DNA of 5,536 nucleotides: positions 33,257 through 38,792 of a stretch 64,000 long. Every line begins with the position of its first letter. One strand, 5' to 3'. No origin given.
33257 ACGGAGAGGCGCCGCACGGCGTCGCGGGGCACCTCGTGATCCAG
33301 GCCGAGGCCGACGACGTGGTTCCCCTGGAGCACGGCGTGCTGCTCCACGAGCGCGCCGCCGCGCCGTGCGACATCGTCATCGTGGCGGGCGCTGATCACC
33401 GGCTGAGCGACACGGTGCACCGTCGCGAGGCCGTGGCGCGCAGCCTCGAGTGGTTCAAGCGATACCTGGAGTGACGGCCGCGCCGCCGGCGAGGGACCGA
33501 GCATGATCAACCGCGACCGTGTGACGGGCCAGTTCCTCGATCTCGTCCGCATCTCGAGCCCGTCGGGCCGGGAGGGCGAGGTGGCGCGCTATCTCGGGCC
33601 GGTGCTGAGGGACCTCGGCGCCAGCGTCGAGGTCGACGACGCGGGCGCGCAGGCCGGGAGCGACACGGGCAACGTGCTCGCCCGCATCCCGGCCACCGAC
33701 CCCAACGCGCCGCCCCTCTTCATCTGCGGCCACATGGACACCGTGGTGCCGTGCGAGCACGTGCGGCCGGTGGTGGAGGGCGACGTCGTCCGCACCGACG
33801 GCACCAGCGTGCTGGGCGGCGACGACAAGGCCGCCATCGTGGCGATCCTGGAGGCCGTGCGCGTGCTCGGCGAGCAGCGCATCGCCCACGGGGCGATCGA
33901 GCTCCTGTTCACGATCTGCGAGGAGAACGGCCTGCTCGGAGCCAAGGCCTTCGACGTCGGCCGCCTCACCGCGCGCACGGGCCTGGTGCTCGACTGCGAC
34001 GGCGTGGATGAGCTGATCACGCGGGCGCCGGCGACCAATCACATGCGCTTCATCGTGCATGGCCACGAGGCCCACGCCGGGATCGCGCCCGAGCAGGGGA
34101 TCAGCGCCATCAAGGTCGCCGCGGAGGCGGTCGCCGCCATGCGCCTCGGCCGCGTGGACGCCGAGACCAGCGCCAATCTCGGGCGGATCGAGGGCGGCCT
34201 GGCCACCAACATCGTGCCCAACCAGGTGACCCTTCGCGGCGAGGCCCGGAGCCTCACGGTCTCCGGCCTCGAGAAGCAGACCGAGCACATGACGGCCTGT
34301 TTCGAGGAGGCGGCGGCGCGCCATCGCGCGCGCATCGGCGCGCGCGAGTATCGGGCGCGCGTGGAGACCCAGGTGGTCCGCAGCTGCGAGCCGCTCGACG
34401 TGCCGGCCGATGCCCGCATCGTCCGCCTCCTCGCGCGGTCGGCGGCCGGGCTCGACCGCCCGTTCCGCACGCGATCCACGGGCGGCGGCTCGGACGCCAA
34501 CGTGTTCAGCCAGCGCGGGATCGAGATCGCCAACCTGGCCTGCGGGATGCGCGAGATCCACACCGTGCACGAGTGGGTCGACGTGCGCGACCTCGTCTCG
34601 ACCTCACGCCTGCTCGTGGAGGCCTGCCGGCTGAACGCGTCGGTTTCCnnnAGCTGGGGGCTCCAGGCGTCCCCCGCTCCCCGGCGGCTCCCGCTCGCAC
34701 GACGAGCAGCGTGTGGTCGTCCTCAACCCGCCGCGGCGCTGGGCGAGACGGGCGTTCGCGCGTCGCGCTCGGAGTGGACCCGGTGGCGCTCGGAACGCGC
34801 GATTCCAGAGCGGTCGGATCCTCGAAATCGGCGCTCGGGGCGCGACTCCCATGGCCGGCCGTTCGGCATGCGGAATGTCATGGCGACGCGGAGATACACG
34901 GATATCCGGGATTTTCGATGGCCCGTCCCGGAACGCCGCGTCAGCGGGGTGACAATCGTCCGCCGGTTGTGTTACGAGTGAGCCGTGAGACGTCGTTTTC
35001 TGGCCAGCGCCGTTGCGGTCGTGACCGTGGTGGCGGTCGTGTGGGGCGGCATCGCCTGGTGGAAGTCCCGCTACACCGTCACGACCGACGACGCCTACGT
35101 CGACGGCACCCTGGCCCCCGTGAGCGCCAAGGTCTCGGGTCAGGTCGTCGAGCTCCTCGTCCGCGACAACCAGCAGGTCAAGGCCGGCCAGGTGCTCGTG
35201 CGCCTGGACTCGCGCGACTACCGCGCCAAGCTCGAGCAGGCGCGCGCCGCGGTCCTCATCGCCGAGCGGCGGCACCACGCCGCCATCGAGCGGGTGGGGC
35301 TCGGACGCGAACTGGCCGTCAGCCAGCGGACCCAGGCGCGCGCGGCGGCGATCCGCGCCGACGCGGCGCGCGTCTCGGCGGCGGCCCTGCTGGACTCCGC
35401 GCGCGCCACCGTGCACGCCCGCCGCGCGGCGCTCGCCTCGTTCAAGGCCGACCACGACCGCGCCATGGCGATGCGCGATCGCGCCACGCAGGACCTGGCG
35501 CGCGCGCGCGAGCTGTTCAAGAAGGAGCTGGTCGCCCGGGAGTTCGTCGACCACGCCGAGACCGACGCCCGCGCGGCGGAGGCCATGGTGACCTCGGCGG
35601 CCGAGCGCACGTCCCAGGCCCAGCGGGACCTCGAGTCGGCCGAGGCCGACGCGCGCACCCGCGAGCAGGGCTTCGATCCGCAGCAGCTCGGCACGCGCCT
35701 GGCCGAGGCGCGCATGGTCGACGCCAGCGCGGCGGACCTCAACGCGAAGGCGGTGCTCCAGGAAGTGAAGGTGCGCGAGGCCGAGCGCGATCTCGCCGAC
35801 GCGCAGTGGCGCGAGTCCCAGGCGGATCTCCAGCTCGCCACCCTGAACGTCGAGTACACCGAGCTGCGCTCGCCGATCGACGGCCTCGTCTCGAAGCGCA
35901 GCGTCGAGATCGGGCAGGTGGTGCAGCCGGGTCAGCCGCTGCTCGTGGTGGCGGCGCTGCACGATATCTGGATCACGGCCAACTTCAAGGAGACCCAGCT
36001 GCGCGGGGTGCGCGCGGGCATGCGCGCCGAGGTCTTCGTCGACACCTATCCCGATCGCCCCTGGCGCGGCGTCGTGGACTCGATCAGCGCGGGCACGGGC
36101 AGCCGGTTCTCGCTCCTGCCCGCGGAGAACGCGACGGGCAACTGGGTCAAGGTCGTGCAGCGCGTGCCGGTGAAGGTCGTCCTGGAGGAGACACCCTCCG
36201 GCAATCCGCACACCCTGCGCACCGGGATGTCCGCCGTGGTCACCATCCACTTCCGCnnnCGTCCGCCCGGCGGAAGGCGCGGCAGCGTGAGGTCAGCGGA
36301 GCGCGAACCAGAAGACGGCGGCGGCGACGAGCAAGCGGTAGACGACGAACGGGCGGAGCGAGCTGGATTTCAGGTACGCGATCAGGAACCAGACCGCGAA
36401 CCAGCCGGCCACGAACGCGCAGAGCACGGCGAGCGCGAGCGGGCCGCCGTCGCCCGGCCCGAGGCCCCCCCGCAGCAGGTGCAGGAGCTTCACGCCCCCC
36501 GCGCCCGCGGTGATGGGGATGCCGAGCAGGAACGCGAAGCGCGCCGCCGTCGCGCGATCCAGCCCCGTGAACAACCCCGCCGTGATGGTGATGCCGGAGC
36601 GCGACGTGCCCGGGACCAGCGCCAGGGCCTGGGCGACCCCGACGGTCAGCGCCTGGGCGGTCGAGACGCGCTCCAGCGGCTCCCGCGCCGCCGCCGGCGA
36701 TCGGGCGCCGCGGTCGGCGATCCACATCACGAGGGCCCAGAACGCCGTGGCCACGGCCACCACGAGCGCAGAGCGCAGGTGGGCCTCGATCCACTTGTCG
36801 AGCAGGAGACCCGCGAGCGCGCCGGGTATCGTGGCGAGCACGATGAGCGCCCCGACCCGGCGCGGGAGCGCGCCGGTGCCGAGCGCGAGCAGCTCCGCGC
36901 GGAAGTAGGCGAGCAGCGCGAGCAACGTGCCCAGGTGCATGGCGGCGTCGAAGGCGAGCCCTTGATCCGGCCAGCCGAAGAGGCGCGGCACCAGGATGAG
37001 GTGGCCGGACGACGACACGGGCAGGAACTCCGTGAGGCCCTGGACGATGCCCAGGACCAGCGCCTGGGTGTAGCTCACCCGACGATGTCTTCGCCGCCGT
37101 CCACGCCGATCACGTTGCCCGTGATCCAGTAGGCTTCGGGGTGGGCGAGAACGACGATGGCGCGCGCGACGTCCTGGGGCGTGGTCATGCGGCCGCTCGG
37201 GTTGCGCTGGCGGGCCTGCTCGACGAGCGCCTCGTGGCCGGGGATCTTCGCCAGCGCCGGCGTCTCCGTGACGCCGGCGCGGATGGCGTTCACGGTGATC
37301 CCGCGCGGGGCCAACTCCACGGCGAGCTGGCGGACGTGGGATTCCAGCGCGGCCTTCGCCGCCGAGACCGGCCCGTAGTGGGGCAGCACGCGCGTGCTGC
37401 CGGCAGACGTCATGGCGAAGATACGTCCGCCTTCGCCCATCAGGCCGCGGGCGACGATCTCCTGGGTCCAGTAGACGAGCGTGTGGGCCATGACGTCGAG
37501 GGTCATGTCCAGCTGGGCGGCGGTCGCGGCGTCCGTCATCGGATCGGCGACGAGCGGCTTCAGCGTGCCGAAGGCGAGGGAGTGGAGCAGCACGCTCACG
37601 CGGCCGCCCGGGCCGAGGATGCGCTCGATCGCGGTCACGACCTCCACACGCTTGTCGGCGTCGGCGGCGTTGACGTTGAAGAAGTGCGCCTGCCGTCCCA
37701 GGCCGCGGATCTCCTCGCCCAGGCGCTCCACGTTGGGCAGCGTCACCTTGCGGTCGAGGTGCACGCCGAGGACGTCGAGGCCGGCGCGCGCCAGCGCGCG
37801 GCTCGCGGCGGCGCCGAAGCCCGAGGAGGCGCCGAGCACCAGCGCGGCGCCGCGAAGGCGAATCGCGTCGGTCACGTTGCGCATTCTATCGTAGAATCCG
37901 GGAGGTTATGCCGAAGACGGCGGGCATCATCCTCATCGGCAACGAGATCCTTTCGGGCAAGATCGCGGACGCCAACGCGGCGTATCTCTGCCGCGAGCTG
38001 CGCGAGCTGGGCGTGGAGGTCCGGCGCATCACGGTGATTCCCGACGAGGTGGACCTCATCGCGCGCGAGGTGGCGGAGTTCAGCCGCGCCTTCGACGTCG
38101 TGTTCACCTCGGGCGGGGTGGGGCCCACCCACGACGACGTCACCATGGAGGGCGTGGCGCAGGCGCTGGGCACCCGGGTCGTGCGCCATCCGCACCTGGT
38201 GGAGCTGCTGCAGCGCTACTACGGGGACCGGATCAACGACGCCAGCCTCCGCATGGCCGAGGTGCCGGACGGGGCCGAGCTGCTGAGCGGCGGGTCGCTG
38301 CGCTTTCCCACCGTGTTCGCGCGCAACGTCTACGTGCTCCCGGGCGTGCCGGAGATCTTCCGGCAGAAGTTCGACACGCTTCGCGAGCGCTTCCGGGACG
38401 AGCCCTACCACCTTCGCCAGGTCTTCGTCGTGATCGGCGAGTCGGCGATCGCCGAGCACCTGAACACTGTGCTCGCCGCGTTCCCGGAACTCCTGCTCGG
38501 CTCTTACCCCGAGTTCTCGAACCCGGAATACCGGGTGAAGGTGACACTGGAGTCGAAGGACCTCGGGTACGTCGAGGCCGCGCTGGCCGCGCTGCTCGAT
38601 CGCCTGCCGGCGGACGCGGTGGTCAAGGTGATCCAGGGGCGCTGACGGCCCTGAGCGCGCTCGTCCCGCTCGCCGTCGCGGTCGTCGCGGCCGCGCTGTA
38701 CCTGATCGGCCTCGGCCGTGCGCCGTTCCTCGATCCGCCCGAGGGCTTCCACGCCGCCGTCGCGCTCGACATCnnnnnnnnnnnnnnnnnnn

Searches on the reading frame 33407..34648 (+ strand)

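Call 31: search_protein_families(library=ncbifam, proteins=[window:33407-34648:+], max_evalue=1e-10)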
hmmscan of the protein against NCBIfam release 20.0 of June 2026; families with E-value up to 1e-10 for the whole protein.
window:33407-34648:+ (414 aa): 21 families
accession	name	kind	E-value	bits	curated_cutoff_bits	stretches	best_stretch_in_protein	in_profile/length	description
TIGR01883.1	PepT-like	hypoth_equivalog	1.7e-96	323.4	274.25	1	38-405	1-358/361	peptidase T-like protein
NF003976.0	PRK05469.1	subfamily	2.1e-36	125.7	255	1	122-411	124-406/409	tripeptide aminopeptidase PepT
NF009920.0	PRK13381.1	subfamily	3.4e-33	115.1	293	1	121-411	126-409/412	peptidase T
NF005602.0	PRK07338.1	equivalog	1e-24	86.9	357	1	73-402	67-391/409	hydrolase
TIGR01910.1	DapE-ArgE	subfamily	3.2e-24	85.8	217.6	1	45-399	6-370/373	ArgE/DapE family deacylase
NF004788.0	PRK06133.1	subfamily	3.1e-22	79.1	349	1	43-397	50-400/417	glutamate carboxypeptidase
NF005710.0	PRK07522.1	subfamily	1.3e-19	70.7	412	1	82-405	51-383/391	acetylornithine deacetylase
TIGR01892.1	AcOrn-deacetyl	equivalog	3e-19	69.3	297.7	1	58-404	19-362/365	acetylornithine deacetylase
TIGR01893.1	aa-his-dipept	subfamily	2.5e-17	62.8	343.75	1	37-199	4-166/478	beta-Ala-His dipeptidase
NF006365.0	PRK08588.1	subfamily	3.9e-17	62.6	289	1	44-398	14-368/383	succinyl-diaminopimelate desuccinylase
TIGR01882.1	peptidase-T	equivalog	4.2e-17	62.1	285.75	1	127-412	130-408/410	peptidase T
NF005678.0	PRK07473.1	equivalog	6.4e-17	61.6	386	1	47-404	21-369/376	M20/M25/M40 family metallo-hydrolase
NF006403.0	PRK08652.1-1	equivalog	2.8e-15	56.2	427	1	37-242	7-191/354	acetylornithine deacetylase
TIGR01891.1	amidohydrolases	subfamily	3.7e-15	55.9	153.75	1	144-369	98-329/366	amidohydrolase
NF006399.0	PRK08651.1-2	equivalog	5.4e-14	52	381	0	38-245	5-213/405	succinyl-diaminopimelate desuccinylase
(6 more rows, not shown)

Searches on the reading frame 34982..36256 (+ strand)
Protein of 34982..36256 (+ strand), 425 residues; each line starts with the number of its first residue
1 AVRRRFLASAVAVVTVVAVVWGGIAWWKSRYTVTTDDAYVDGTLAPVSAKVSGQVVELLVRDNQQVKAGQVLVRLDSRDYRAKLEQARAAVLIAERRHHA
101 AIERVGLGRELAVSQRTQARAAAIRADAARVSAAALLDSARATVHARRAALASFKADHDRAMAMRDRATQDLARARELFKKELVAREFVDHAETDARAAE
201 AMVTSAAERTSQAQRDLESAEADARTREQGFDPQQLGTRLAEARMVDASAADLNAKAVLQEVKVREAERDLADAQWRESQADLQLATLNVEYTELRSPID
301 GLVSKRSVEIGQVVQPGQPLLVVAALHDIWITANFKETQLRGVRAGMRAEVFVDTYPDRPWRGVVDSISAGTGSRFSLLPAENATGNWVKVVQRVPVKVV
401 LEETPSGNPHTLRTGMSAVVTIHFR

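Call 31: search_protein_families(library=ncbifam, proteins=[window:34982-36256:+], max_evalue=1e-10)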
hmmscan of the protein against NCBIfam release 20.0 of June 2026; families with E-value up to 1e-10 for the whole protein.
window:34982-36256:+ (425 aa): 12 families
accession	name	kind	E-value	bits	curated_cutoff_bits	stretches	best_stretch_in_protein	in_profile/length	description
TIGR00998.1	8a0101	subfamily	3.8e-74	249.6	390.8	1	3-422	1-334/334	EmrA/EmrK family multidrug efflux transporter periplasmic adaptor subunit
NF011715.0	PRK15136.1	equivalog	5e-56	190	563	2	277-423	200-346/390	multidrug efflux MFS transporter periplasmic adaptor subunit EmrA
NF007785.0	PRK10476.1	equivalog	3.8e-51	174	376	2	243-423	157-341/347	multidrug transporter subunit MdtN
TIGR01730.1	RND_mfp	subfamily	3.5e-34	118.2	94.9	2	253-370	93-212/322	efflux RND transporter periplasmic adaptor subunit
NF002939.0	PRK03598.1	equivalog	1.2e-27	97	393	1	247-369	157-281/332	secretion protein HlyD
NF007850.1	PRK10559.1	equivalog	5.8e-25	88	400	1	244-421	98-279/303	p-hydroxybenzoic acid efflux pump subunit AaeA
TIGR01843.1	type_I_hlyD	subfamily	3.8e-21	75.5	208.65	1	5-372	5-355/422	HlyD family type I secretion periplasmic adaptor subunit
TIGR02971.1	heterocyst_DevB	subfamily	8.2e-17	61.6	129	1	154-369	53-279/327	ABC exporter membrane fusion protein, DevB family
TIGR00999.1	8a0102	subfamily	3.7e-15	55.8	319.3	1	258-369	54-168/271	CzcB/NccB family metal efflux transporter periplasmic adaptor subunit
NF008606.0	PRK11578.1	equivalog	7.1e-15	55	342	0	238-368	133-262/371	macrolide transporter subunit MacA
NF008589.1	PRK11556.1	equivalog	5.8e-12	45.2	391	0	47-141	87-187/392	MdtA/MuxA family multidrug efflux RND transporter periplasmic adaptor subunit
TIGR03794.1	NHLM_micro_HlyD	equivalog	1.2e-11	44.2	156.2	1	12-323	27-284/421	NHLP bacteriocin system secretion protein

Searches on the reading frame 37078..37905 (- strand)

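Call 32: search_protein_families(library=ncbifam, proteins=[window:37078-37905:-], max_evalue=1e-12)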
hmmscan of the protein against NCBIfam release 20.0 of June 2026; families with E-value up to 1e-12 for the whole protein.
window:37078-37905:- (276 aa): 133 families (the best 25 are shown)
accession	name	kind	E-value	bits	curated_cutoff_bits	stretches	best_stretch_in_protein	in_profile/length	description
NF005975.0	PRK08063.1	equivalog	1e-50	172.4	328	1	20-274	6-248/250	enoyl-[acyl-carrier-protein] reductase FabL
NF005559.1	PRK07231.1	subfamily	3.8e-39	134.7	215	1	20-272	6-247/249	glucose 1-dehydrogenase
NF005717.0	PRK07533.1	equivalog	1.2e-36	126.7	337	1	30-275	25-258/259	enoyl-ACP reductase FabI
NF009466.0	PRK12826.1-2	subfamily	3.3e-28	98.8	222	1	20-273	5-245/248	3-oxoacyl-ACP reductase FabG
NF005067.0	PRK06484.1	equivalog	5.1e-28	97.9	713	1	79-271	324-510/524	short chain dehydrogenase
NF004778.0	PRK06124.1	equivalog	8e-28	97.5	303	1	17-272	9-252/256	SDR family oxidoreductase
NF009468.0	PRK12826.1-4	equivalog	1.7e-27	96.7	318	1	20-272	9-247/256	SDR family oxidoreductase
NF005873.0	PRK07814.1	equivalog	2e-27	96.2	346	1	13-271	4-250/263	SDR family oxidoreductase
NF009384.0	PRK12743.1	equivalog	2.7e-27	95.6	264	1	19-271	7-246/258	SDR family oxidoreductase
NF004200.0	PRK05653.1-5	equivalog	3.1e-27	95.7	273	1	20-271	4-240/242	3-oxoacyl-ACP reductase FabG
NF009389.0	PRK12748.1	subfamily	5.1e-27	94.8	286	1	20-271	7-253/256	SDR family oxidoreductase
NF009469.0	PRK12826.1-5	equivalog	9.2e-27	94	489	1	21-272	19-257/269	SDR family oxidoreductase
NF009386.0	PRK12745.1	equivalog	2.2e-26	92.5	250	1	18-273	5-255/259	3-ketoacyl-ACP reductase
TIGR01830.1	3oxo_ACP_reduc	equivalog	3.1e-26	92.5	297.75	1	21-271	1-237/239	3-oxoacyl-[acyl-carrier-protein] reductase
NF005615.0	PRK07370.1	equivalog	3.6e-26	92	391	1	85-276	71-258/259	enoyl-ACP reductase FabI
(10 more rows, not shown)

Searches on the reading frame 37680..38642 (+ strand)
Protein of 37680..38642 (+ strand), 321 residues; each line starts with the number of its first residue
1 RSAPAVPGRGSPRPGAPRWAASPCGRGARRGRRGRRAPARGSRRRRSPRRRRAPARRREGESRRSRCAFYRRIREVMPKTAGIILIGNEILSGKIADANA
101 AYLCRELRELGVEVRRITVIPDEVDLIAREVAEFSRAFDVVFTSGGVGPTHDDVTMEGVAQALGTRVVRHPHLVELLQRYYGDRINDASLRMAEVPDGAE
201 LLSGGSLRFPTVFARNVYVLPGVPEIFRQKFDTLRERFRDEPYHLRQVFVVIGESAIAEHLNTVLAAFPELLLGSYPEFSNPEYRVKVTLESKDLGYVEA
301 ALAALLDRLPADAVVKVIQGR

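Call 32: search_protein_families(library=ncbifam, proteins=[window:37680-38642:+], max_evalue=1e-12)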
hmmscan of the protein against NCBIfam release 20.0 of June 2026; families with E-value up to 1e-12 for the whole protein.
window:37680-38642:+ (321 aa): 6 families
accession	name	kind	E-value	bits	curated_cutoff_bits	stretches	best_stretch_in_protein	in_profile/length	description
NF002291.0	PRK01215.1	equivalog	1e-36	126.4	293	1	79-310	4-250/264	nicotinamide mononucleotide deamidase-related protein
NF001813.0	PRK00549.1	equivalog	3.7e-31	108.6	379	1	80-291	2-225/414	competence/damage-inducible protein A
TIGR00200.1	cinA_nterm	subfamily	4.5e-28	98.1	243.15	1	79-267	2-205/414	CinA family nicotinamide mononucleotide deamidase-related protein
NF002977.0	PRK03670.1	equivalog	3.5e-26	92.1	305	1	81-230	3-167/252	competence damage-inducible protein A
TIGR00177.1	molyb_syn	domain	1.8e-23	83.1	85.35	1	81-234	4-145/148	molybdenum cofactor synthesis domain-containing protein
NF002978.0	PRK03673.1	equivalog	1e-20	74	496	1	85-274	8-210/398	nicotinamide mononucleotide deamidase-related protein YfaY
